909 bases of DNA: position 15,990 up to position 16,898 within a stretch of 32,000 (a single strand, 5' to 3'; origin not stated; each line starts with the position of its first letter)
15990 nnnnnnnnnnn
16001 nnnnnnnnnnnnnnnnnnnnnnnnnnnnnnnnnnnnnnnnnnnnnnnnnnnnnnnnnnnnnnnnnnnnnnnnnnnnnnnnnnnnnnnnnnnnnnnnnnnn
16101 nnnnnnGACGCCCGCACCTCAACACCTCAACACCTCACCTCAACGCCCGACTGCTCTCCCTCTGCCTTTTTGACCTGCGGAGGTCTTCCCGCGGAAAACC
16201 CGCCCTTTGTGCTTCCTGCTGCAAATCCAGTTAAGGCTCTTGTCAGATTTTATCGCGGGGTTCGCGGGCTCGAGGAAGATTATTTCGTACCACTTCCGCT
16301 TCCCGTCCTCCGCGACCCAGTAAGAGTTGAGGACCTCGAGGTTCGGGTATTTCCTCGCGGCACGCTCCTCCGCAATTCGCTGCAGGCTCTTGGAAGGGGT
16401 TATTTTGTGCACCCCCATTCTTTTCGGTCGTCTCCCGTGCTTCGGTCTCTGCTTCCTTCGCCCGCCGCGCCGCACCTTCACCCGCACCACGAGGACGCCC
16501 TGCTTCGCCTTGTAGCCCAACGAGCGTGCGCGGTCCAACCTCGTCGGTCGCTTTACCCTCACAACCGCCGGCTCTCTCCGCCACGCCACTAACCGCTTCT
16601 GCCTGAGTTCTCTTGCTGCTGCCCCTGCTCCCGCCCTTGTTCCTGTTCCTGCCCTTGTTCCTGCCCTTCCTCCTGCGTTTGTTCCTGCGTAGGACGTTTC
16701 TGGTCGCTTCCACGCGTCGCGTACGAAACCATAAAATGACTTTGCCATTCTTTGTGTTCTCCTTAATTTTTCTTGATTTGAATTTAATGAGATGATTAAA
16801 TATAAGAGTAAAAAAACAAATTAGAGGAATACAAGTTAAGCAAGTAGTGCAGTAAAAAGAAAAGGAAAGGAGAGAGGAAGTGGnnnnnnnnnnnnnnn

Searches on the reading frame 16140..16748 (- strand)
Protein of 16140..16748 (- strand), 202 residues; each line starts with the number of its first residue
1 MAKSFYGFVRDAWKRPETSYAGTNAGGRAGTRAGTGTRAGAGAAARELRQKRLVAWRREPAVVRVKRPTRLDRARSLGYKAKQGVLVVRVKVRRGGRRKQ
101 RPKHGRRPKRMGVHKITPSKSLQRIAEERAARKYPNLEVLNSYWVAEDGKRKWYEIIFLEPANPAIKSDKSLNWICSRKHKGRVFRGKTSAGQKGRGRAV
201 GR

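Call 56: find_encoding_contigs(protein=window:16140-16748:-, flank=4500, max_places=10)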
Protein window:16140-16748:- (202 aa): 3 contigs read that carry it; 3 places shown.
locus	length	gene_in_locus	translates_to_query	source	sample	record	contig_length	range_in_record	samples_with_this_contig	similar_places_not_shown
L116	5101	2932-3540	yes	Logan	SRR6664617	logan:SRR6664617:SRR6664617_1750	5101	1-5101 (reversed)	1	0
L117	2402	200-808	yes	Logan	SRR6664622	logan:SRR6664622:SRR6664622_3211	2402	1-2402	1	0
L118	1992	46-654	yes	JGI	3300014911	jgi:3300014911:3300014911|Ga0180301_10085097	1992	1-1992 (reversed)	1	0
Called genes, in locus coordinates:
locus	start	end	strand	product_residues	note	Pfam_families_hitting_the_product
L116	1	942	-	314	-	?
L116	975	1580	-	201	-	PF13489:Methyltransf_23, PF01209:Ubie_methyltran, PF05175:MTS, PF06325:PrmA (weak), PF13847:Methyltransf_31, PF08241:Methyltransf_11, PF08242:Methyltransf_12, PF13649:Methyltransf_25, +2 more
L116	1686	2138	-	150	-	PF01873:eIF-5_eIF-2B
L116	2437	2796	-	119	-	PF01423:LSM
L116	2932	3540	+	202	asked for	PF00827:Ribosomal_L15e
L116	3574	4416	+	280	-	PF08241:Methyltransf_11 (faint), PF13847:Methyltransf_31 (faint), PF01555:N6_N4_Mtase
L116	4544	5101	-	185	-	?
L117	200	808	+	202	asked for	PF00827:Ribosomal_L15e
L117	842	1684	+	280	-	PF08241:Methyltransf_11 (faint), PF13847:Methyltransf_31 (faint), PF01555:N6_N4_Mtase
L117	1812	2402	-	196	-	?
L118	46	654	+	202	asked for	PF00827:Ribosomal_L15e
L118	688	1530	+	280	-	PF08241:Methyltransf_11 (faint), PF13847:Methyltransf_31 (faint), PF01555:N6_N4_Mtase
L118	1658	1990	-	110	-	?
